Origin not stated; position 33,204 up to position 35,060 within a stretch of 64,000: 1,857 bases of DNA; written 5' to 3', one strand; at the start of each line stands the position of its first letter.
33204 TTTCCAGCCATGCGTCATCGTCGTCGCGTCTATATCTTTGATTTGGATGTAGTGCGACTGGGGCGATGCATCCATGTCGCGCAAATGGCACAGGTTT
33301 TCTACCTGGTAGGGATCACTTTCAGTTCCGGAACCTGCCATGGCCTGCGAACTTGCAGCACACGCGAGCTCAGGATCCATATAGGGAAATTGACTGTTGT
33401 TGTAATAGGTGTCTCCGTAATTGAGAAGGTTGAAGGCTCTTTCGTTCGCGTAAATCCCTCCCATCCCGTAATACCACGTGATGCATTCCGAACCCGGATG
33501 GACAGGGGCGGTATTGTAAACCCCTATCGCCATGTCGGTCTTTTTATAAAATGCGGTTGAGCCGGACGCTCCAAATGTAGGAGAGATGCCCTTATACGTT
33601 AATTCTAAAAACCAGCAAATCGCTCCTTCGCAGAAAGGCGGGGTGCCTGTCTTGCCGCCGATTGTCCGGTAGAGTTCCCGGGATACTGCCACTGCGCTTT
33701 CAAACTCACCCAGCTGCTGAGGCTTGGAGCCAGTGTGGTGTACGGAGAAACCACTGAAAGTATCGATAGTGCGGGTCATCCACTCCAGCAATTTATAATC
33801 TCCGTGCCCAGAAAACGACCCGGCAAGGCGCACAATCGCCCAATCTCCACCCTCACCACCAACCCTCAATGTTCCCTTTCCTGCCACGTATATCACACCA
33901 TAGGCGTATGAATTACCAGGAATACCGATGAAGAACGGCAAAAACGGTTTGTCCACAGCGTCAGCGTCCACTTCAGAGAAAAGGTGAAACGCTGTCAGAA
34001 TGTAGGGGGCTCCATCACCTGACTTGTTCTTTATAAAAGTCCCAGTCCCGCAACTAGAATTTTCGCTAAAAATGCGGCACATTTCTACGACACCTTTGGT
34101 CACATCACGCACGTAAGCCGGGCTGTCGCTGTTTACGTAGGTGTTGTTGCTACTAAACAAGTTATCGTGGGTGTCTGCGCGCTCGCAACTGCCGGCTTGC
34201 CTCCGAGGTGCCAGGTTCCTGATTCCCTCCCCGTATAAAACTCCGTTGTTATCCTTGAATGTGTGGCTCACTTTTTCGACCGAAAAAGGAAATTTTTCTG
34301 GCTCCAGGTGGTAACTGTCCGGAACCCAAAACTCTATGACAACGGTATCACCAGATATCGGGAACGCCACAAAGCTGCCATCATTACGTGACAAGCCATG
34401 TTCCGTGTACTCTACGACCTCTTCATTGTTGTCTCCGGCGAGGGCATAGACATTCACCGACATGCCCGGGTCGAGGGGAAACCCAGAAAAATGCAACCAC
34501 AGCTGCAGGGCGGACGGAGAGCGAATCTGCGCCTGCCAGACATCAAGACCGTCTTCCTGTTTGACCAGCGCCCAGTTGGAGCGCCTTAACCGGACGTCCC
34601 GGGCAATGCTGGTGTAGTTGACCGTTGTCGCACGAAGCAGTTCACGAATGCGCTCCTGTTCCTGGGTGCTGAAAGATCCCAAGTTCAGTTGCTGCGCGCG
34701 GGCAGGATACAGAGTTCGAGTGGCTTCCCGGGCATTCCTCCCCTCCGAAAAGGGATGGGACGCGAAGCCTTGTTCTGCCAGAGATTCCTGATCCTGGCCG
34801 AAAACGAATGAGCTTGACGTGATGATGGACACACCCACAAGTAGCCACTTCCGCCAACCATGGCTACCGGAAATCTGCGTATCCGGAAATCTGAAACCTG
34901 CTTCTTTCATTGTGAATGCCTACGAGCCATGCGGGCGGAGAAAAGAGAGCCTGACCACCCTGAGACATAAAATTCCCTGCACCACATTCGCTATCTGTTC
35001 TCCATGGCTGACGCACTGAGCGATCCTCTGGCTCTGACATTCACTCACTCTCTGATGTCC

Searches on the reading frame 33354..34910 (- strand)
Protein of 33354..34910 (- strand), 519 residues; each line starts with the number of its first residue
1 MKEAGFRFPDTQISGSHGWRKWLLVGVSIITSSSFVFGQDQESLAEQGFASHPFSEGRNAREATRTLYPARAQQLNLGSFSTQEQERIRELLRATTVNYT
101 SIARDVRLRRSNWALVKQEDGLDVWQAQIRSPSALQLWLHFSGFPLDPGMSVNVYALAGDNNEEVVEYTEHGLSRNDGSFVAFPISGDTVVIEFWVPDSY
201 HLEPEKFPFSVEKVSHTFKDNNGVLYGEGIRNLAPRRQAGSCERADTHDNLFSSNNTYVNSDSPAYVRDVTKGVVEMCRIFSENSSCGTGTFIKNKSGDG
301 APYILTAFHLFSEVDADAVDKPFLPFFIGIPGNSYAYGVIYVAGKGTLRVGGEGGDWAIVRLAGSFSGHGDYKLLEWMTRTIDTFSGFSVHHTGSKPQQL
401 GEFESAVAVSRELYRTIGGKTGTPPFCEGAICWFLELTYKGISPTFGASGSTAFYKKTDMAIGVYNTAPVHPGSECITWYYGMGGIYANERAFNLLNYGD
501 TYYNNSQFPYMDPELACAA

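Call 17: search_solved_structures(query=window:33354-34910:-, max_evalue=1, show_alignments=2)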
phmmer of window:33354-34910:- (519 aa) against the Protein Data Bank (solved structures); distinct sequences matched with E-value up to 1: 4.
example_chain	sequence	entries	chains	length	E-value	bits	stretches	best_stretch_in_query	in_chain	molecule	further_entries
2dj1_A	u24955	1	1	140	0.0015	20.6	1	158-223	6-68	Protein disulfide-isomerase A4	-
7dvh_A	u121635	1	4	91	0.099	14.6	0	261-297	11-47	reDPBB_sym4 protein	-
8wqp_A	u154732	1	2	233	0.78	11.6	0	152-198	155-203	Diatom the pyrenoid shell protein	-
3idv_A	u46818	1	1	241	0.87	11.4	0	169-222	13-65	Protein disulfide-isomerase A4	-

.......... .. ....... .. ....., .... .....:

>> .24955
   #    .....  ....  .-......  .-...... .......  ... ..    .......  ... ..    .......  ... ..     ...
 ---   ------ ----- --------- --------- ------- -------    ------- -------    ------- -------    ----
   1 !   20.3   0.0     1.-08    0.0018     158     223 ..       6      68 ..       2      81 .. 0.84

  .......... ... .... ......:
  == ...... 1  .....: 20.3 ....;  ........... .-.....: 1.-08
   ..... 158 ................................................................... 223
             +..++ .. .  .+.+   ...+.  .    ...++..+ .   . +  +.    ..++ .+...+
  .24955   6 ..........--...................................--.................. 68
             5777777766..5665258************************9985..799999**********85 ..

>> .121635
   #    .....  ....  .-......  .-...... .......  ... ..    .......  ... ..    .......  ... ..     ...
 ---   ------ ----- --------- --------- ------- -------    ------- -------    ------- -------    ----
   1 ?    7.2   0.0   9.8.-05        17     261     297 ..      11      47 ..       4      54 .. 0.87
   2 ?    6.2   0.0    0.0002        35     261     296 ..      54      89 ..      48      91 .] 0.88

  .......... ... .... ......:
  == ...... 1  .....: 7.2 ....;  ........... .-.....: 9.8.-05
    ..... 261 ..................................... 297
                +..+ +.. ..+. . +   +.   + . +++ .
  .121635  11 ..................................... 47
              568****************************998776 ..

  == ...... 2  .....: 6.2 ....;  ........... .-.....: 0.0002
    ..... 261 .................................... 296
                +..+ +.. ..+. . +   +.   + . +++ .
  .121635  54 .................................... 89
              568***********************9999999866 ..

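Call 25: search_protein_families(library=pfam, proteins=[window:33354-34910:-], max_evalue=0.1)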
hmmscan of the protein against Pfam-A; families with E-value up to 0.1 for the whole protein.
window:33354-34910:- (519 aa): 0 families

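Call 40: find_homologous_proteins(query=window:33354-34910:-, max_evalue=0.001)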
Query window:33354-34910:- (519 aa): 6 proteins with E <= 0.001 among 8000 candidates.
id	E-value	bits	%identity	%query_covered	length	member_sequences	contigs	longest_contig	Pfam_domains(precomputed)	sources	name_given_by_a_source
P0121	1.1e-228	778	71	100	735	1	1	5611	PF07581.18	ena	-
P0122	2.8e-128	447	45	98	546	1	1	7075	-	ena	-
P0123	8.4e-81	290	58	47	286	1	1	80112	-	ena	-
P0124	3.7e-69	252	65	34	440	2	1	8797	PF07581.18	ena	-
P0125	3.4e-59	219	64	33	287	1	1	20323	-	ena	-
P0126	3.5e-27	113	70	16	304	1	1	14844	PF07581.18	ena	-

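Call 51: find_related_loci(query=A3, collection=genome_contigs, flank=10000)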
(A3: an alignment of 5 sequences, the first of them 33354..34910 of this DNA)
Query A3 (519 aa) in genome_contigs; peptide patterns used: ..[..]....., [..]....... (x = any residue, [..] = any of these).
192 stretches matched a pattern; 7 encode a relative of the query (tblastn E <= 1e-3); 5 distinct loci.
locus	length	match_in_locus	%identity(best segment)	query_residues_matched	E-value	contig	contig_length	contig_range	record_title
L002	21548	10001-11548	68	1-518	0e+0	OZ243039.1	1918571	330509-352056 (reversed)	MAG: Candidatus Oxydemutatoraceae bacterium isolate 2429231d-f204-4be9-8c17-397346704460 genome assembly, chromosome: 1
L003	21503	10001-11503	48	1-517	1e-147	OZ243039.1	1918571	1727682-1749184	MAG: Candidatus Oxydemutatoraceae bacterium isolate 2429231d-f204-4be9-8c17-397346704460 genome assembly, chromosome: 1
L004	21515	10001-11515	47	1-517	3e-146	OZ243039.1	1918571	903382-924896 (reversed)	MAG: Candidatus Oxydemutatoraceae bacterium isolate 2429231d-f204-4be9-8c17-397346704460 genome assembly, chromosome: 1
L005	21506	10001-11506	48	1-518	8e-146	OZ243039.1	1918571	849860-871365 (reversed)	MAG: Candidatus Oxydemutatoraceae bacterium isolate 2429231d-f204-4be9-8c17-397346704460 genome assembly, chromosome: 1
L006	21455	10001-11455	48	1-514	1e-143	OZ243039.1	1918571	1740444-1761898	MAG: Candidatus Oxydemutatoraceae bacterium isolate 2429231d-f204-4be9-8c17-397346704460 genome assembly, chromosome: 1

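Call 57: predict_structure(alignment_id=A2)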
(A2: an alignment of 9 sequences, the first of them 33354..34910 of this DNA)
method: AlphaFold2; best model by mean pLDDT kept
length: 519 residues; sequences in the alignment: 9
mean_pLDDT: 35.8   pTM: 0.27
mean pLDDT of the five models: 35.8, 32.8, 29.9, 29.1, 28.1
residues with pLDDT >= 90: 0; 70-90: 14; 50-70: 90; < 50: 415
segments of 3 or more residues with pLDDT < 50: 1-15, 29-65, 92-107, 132-137, 159-179, 181-186, 207-519
pLDDT, mean of each block of 10 residues (from residue 1): 39 51 56 28 22 31 50 61 59 36 42 68 70 49 56 58 36 43 51 68 51 35 26 23 24 24 27 28 29 31 28 22 24 27 25 33 32 36 26 23 30 23 23 28 23 30 26 28 27 27 23 27
secondary structure, 60 per line:
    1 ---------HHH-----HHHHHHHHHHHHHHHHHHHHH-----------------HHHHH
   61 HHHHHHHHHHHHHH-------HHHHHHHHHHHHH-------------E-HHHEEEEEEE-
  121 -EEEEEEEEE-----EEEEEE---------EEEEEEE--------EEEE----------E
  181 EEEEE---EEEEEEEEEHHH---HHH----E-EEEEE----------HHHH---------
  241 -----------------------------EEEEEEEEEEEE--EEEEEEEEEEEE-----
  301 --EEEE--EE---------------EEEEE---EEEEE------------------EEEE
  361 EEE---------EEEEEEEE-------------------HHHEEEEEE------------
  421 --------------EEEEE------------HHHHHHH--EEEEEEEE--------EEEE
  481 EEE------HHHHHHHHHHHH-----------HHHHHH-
elements in order: H18-38 H56-74 H82-94 E113-119 E122-130 E136-141 E151-157 E166-169 E180-185 E189-197 E213-217 H228-231 E270-281 E284-295 E303-306 E326-330 E334-338 E357-363 E373-380 E403-408 E435-439 H452-458 E461-468 E477-483 H490-501 H513-518

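Call 59: search_solved_structures(query=A3, max_evalue=10, show_alignments=3)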
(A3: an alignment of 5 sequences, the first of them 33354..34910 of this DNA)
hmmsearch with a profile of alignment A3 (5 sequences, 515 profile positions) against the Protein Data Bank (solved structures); distinct sequences matched with E-value up to 10: 2.
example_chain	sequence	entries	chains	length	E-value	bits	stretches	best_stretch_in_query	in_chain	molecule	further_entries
2dj1_A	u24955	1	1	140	0.018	16.9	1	158-229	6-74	Protein disulfide-isomerase A4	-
7dvh_A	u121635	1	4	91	0.05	15.4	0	254-295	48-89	reDPBB_sym4 protein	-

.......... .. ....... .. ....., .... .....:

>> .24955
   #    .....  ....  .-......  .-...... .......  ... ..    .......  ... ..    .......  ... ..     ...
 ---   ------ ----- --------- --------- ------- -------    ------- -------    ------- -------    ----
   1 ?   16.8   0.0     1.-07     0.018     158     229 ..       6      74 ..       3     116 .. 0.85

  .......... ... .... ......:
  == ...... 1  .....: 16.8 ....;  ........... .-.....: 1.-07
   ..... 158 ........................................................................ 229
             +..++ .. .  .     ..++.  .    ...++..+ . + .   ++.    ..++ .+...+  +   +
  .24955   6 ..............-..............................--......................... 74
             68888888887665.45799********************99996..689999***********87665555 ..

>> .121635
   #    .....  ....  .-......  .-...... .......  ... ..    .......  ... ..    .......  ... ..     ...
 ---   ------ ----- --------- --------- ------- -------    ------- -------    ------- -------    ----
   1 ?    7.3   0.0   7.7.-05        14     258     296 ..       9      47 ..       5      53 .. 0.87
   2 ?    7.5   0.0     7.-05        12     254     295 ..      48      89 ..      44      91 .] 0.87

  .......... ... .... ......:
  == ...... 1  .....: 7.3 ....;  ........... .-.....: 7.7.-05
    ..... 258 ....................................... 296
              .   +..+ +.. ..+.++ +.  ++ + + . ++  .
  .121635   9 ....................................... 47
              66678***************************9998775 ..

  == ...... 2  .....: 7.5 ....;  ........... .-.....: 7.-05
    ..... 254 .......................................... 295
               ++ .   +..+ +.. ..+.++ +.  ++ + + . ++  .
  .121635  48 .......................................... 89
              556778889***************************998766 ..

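Call 66: search_protein_representatives(alignment_id=A3)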
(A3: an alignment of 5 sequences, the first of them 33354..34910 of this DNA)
Query: 5 sequences, 515 profile positions. Proteins with E-value up to 0.001 (for the whole library): 987; up to 1e-10: 59; up to 1e-30: 30. The best 150 are listed.
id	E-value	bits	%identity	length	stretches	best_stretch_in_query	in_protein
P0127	6.8e-236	800.2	-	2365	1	1-514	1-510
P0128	2.7e-220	748.8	-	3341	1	1-513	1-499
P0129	4.6e-215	731.5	-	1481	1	1-514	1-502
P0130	3.8e-83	296.3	-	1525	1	51-500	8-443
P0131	5.0e-74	266.2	-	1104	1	54-502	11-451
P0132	4.8e-72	259.6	-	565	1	43-403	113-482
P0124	3.6e-71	256.7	-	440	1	346-515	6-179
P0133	9.8e-70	252.0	-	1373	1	51-501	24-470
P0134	1.7e-68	247.9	-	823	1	51-500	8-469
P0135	1.6e-67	244.7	-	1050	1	43-502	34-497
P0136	4.8e-59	216.7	-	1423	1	55-498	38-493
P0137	1.4e-55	205.3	-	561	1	59-502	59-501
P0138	1.2e-54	202.3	-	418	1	101-498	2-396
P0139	4.3e-49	183.9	-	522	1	72-501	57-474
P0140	1.2e-46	175.9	-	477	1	57-500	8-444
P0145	5.8e-39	150.5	-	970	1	60-501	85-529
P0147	7.0e-38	146.9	-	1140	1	60-500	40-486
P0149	3.0e-37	144.8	-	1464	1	59-501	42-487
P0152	4.8e-33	131.0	-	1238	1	23-492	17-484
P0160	4.3e-26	108.0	-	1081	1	262-503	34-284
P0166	7.2e-13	64.4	-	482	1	119-479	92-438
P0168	3.6e-12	62.1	-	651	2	267-475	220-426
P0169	4.5e-12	61.8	-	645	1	117-478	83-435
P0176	4.0e-11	58.6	-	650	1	121-473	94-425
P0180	4.7e-11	58.4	-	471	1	119-468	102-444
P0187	1.5e-10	56.7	-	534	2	262-466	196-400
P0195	2.4e-10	56.1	-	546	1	119-465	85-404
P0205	6.8e-10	54.6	-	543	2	269-486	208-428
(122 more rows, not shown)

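Call 67: search_protein_families(library=pfam, proteins=[P0166, P0169, P0176, P0180, P0168, P0187, P0195, P0205, P0130, P0137], max_evalue=0.001)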
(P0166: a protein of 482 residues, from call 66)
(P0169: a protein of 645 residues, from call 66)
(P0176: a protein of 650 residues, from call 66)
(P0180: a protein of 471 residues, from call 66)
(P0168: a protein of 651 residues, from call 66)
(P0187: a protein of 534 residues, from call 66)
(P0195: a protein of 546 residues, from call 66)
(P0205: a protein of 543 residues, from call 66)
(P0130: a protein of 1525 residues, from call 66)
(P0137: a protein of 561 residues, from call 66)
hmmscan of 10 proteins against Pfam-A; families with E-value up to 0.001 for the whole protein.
P0166 (482 aa): 1 family
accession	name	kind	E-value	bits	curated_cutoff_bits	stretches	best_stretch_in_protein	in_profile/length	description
PF00089.32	Trypsin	-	1e-05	25.9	20.6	1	233-423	22-201/220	Trypsin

P0169 (645 aa): 0 families

P0176 (650 aa): 3 families
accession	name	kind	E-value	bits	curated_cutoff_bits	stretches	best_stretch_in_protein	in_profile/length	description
PF13620.12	CarboxypepD_reg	-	1.4e-07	32.2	32.3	1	476-522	2-50/82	Carboxypeptidase regulatory-like domain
PF17210.9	SdrD_B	-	7.4e-05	23.3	29.7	1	480-526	16-64/112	SdrD B-like domain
PF13365.12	Trypsin_2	-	0.0004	21.6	27.6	1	241-413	2-143/144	Trypsin-like peptidase domain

P0180 (471 aa): 2 families
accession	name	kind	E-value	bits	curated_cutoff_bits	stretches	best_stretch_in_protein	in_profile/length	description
PF13365.12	Trypsin_2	-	2.2e-08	35.4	27.6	1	265-437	1-144/144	Trypsin-like peptidase domain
PF00089.32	Trypsin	-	8.6e-05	22.9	20.6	0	418-448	175-204/220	Trypsin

P0168 (651 aa): 2 families
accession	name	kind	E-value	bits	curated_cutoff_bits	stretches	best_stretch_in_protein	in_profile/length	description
PF00801.26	PKD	-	5e-18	65.3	23.5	2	483-546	4-68/80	PKD domain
PF18911.6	PKD_4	-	1.6e-17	63.7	27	2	481-560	6-85/85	PKD domain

P0187 (534 aa): 2 families
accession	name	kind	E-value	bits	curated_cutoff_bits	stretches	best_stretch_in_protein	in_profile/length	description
PF18962.6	Por_Secre_tail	-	1.9e-08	34.9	27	1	473-534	9-75/75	Secretion system C-terminal sorting domain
PF00089.32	Trypsin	-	1.8e-07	31.6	20.6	1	216-416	23-214/220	Trypsin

P0195 (546 aa): 3 families
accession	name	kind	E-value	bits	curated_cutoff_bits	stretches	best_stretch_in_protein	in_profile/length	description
PF18962.6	Por_Secre_tail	-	1.1e-10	42.1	27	1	473-544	2-75/75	Secretion system C-terminal sorting domain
PF00089.32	Trypsin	-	3.9e-06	27.3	20.6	1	218-418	15-210/220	Trypsin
PF13365.12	Trypsin_2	-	2.2e-05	25.7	27.6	1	232-394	1-138/144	Trypsin-like peptidase domain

P0205 (543 aa): 3 families
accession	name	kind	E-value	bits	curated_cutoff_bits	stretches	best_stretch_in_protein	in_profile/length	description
PF18962.6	Por_Secre_tail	-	3.9e-11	43.5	27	1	467-542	1-75/75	Secretion system C-terminal sorting domain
PF00089.32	Trypsin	-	6.1e-07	29.9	20.6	1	220-419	23-211/220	Trypsin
PF13365.12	Trypsin_2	-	5.8e-05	24.3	27.6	1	226-398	1-141/144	Trypsin-like peptidase domain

P0130 (1525 aa): 2 families
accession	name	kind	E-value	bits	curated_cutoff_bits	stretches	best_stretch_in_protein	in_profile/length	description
PF07581.17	Glug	-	6.6e-10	39.2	20.5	0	850-873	4-28/28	The GLUG motif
PF17963.7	Big_9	-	0.00064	21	23.6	0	1214-1284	22-87/89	Bacterial Ig domain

P0137 (561 aa): 0 families

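Call 88: search_protein_families(library=ncbifam, proteins=[P0145, P0152, P0130, P0147], max_evalue=1)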
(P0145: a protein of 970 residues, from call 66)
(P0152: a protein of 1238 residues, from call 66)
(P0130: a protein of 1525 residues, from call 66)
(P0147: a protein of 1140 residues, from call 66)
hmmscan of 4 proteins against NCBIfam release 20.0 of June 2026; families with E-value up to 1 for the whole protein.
P0145 (970 aa): 1 family
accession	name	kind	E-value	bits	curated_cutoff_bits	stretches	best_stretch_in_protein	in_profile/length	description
NF000734.0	PRK00043.1-5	equivalog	0.16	11.6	252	1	334-384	37-85/201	thiamine phosphate synthase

P0152 (1238 aa): 0 families

P0130 (1525 aa): 2 families
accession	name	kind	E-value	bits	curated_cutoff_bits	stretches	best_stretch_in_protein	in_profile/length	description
NF046017.1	ZmpA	exception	0.019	12.1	3000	1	775-911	937-1087/2052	zinc metalloprotease A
NF007919.1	PRK10634.1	equivalog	0.17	11.4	175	1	1306-1400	55-145/176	L-threonylcarbamoyladenylate synthase type 1 TsaC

P0147 (1140 aa): 0 families

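Call 89: search_protein_families(library=pfam, proteins=[P0145, P0152, P0147, P0149, P0136, P0160], max_evalue=0.01)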
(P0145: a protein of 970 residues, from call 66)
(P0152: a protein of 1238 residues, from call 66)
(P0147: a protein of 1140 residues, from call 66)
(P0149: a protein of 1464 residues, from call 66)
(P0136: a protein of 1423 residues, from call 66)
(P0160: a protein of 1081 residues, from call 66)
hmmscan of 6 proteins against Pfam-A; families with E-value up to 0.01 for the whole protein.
P0145 (970 aa): 2 families
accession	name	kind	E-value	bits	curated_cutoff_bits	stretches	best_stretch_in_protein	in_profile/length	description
PF12733.13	Cadherin-like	-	3.1e-29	101.7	24.2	3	769-851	4-88/89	Cadherin-like beta sandwich domain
PF09136.16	Glucodextran_B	-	0.00083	19.7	27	0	787-846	17-77/83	Glucodextranase, domain B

P0152 (1238 aa): 2 families
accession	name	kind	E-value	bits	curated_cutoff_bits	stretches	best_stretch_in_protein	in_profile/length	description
PF01483.27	P_proprotein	-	6.4e-18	65.1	21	1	541-628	2-86/86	Proprotein convertase P-domain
PF21527.2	Stv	-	0.00025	22.2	24.2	0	836-880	2-43/121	Putative adhesin Stv domain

P0147 (1140 aa): 1 family
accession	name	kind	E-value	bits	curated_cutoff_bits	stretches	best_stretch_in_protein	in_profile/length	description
PF12733.13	Cadherin-like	-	7.5e-56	187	24.2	5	739-832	5-89/89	Cadherin-like beta sandwich domain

P0149 (1464 aa): 2 families
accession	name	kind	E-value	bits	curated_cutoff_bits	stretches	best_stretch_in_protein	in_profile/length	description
PF12733.13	Cadherin-like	-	5.2e-104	341.4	24.2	8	1083-1167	2-88/89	Cadherin-like beta sandwich domain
PF09136.16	Glucodextran_B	-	2e-12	47.3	27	0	918-990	7-80/83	Glucodextranase, domain B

P0136 (1423 aa): 2 families
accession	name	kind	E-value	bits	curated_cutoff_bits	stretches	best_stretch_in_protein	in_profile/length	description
PF08787.18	Alginate_lyase2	-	9.1e-06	26.1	29.7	0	740-790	123-169/225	Alginate lyase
PF16184.11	Cadherin_3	-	2.5e-05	24.6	25.5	0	1139-1173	68-104/106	Cadherin-like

P0160 (1081 aa): 1 family
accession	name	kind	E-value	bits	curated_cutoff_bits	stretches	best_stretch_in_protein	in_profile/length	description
PF07581.17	Glug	-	2.1e-16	59.6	20.5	0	711-734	2-27/28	The GLUG motif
